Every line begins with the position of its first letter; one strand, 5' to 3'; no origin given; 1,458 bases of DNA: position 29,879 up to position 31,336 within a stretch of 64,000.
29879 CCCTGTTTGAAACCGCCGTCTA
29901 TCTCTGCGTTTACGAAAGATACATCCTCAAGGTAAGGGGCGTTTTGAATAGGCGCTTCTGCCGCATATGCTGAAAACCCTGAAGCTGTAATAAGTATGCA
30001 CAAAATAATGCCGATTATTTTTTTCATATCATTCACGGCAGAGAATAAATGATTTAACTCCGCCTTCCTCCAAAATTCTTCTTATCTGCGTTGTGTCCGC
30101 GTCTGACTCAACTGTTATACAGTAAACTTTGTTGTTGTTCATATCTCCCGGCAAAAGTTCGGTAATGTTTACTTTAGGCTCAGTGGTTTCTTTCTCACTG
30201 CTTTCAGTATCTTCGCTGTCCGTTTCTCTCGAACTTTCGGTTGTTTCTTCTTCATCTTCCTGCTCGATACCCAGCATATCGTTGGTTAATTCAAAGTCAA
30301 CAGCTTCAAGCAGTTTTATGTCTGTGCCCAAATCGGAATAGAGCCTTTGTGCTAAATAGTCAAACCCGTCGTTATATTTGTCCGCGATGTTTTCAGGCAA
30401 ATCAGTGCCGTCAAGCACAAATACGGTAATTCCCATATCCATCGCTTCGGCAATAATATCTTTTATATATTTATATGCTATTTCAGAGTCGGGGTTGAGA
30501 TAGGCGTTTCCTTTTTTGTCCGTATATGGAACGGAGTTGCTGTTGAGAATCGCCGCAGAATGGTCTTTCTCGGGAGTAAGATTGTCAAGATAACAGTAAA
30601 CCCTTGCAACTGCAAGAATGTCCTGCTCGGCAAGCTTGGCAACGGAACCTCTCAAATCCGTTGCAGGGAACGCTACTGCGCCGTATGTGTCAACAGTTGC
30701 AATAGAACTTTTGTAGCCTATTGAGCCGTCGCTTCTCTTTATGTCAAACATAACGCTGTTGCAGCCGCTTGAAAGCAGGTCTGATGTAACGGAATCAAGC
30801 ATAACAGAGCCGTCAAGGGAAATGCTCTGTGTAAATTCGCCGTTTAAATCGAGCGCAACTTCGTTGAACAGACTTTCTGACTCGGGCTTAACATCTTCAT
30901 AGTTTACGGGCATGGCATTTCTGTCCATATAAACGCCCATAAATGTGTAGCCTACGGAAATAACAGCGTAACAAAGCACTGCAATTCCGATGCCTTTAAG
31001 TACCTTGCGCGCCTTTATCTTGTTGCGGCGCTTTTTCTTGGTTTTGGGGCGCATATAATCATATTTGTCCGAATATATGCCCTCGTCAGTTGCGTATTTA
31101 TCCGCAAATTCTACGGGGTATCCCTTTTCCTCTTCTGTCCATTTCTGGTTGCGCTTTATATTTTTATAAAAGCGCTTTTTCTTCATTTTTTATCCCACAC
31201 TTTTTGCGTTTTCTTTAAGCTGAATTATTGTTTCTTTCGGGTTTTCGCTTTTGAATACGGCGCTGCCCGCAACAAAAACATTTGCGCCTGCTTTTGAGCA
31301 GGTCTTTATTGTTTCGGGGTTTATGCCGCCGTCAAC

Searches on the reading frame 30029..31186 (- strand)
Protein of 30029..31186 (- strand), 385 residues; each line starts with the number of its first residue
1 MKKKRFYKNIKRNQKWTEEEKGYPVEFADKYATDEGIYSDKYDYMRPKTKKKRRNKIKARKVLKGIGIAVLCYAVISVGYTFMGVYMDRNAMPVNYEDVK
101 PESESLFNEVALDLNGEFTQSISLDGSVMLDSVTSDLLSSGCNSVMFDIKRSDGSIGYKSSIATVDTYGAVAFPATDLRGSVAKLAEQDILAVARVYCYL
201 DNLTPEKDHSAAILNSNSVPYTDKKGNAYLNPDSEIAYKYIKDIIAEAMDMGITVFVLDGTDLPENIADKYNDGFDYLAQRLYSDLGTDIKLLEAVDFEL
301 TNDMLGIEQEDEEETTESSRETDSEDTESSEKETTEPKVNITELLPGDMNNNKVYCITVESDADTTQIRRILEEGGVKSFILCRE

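Call 76: search_protein_families(library=pfam, proteins=[window:30029-31186:-], max_evalue=0.00001)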
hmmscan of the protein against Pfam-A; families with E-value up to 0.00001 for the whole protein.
window:30029-31186:- (385 aa): 1 family
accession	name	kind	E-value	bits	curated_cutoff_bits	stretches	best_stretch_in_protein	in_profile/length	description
PF13200.12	DUF4015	-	1.5e-17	64.1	27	1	140-259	25-144/313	Putative glycosyl hydrolase domain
